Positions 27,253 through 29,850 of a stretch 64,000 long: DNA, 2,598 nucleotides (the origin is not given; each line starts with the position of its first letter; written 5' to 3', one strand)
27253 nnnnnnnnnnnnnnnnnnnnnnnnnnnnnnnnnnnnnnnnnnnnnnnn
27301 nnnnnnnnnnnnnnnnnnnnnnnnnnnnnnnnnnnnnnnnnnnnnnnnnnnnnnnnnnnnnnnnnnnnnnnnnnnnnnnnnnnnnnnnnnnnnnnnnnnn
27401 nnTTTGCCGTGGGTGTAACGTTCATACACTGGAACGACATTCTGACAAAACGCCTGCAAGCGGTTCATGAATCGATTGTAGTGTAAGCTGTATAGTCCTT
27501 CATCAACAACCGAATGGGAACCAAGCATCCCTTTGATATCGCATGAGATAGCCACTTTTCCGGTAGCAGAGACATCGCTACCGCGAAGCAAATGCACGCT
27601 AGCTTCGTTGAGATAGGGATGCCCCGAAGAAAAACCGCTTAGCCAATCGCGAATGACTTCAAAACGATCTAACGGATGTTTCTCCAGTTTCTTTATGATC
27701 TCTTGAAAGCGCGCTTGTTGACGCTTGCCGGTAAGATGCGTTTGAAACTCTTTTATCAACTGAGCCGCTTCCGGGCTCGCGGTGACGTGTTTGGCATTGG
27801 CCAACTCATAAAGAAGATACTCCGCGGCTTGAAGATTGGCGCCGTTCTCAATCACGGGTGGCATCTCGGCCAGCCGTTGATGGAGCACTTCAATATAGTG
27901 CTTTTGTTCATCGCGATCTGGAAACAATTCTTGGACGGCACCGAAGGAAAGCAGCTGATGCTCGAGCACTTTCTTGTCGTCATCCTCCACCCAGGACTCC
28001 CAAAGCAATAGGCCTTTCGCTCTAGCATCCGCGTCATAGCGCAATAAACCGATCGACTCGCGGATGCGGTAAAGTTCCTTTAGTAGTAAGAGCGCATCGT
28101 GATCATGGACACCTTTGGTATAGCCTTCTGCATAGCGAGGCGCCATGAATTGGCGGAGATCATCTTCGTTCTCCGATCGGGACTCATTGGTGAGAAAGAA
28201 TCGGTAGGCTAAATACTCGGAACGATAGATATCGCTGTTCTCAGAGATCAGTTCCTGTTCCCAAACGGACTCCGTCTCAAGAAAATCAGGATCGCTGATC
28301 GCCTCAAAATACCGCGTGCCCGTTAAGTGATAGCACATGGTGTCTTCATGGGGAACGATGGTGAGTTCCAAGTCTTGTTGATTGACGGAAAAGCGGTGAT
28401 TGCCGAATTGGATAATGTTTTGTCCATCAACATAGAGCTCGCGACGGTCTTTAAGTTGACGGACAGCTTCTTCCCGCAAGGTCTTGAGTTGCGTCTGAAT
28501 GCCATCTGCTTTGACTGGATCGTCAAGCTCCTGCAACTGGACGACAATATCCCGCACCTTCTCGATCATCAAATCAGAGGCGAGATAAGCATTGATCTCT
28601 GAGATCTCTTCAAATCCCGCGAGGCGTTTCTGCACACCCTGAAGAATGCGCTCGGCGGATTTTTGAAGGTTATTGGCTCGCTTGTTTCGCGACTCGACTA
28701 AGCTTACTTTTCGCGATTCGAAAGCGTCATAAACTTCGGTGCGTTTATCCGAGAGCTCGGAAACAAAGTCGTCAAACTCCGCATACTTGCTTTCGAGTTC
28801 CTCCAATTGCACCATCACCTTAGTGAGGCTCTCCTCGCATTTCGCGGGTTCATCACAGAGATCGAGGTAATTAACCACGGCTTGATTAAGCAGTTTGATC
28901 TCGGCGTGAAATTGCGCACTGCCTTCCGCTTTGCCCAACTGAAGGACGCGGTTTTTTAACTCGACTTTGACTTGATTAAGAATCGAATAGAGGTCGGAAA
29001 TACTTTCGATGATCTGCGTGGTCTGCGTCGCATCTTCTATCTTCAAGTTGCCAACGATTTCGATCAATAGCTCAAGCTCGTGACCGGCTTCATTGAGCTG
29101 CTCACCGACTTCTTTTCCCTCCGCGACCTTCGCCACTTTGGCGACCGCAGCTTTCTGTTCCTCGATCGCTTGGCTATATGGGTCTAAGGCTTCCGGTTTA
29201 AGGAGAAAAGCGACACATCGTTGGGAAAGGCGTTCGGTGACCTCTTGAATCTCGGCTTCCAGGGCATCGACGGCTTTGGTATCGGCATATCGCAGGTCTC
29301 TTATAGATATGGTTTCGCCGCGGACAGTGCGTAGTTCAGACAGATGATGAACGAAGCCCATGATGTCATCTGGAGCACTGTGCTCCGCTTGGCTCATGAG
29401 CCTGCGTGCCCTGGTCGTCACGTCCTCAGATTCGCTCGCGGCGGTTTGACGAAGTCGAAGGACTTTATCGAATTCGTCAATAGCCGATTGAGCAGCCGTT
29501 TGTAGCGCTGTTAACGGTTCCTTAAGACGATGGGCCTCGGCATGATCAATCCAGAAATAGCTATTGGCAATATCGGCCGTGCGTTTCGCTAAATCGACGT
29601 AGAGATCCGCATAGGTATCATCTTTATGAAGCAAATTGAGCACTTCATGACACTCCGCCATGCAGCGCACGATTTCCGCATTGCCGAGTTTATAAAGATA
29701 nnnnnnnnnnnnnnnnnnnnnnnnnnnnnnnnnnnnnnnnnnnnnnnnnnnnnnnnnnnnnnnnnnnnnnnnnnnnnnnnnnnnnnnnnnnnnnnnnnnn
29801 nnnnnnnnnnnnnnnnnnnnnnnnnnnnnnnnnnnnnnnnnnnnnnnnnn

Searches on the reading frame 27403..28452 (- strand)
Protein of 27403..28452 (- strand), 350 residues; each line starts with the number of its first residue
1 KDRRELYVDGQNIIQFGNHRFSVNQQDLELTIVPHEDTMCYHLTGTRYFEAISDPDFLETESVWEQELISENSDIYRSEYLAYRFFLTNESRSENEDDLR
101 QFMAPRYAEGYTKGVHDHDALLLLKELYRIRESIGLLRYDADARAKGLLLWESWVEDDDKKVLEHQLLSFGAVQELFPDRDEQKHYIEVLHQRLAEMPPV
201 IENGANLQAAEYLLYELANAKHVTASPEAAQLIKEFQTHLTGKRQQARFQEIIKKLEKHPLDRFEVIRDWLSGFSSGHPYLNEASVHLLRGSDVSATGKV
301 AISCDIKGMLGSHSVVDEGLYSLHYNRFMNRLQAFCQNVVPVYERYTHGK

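Call 39: search_protein_families(library=pfam, proteins=[window:27403-28452:-], max_evalue=10)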
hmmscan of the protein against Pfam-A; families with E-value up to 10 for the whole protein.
window:27403-28452:- (350 aa): 0 families
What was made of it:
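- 28297..28440 (-): Small six-stranded beta domain, aa 845-892. No Pfam hit (call 39).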

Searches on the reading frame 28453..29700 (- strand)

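Call 39: search_protein_families(library=pfam, proteins=[window:28453-29700:-], max_evalue=10)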
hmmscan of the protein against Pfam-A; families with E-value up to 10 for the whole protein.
window:28453-29700:- (416 aa): 11 families
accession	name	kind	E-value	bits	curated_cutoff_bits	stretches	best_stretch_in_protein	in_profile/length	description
PF25472.1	DUF7902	-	1.8e-27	95.8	26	1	170-251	1-82/85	Domain of unknown function (DUF7902)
PF12458.13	DUF3686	-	1.6e-08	33.9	25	1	2-49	401-448/448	ATPase involved in DNA repair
PF10280.14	Med11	-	0.0038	18.1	26.9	1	197-261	13-77/120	Mediator complex protein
PF18092.7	DraK_HK_N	-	0.035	15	26.4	1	339-368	5-34/86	DraK Histidine Kinase N-terminal domain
PF11795.13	DUF3322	-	0.23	11.9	22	1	71-153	99-187/190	Uncharacterized protein conserved in bacteria N-term (DUF3322)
PF11598.13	COMP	-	0.95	10.3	23.9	1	226-252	2-28/45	Cartilage oligomeric matrix protein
PF19314.4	DUF5917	-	1.9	9.1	27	1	227-255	49-77/94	Family of unknown function (DUF5917)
PF10303.14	DUF2408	-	2.3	9.2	25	1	127-250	34-119/130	Protein of unknown function (DUF2408)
PF00512.31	HisKA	-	2.9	8.5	26.9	1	56-93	10-49/66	His Kinase A (phospho-acceptor) domain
PF04136.21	COG3_N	-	3.2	8.1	27.9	1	292-380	6-91/147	Conserved oligomeric Golgi complex subunit 3, N-terminal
PF04102.17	SlyX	-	5.9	8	30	1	298-321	4-27/67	SlyX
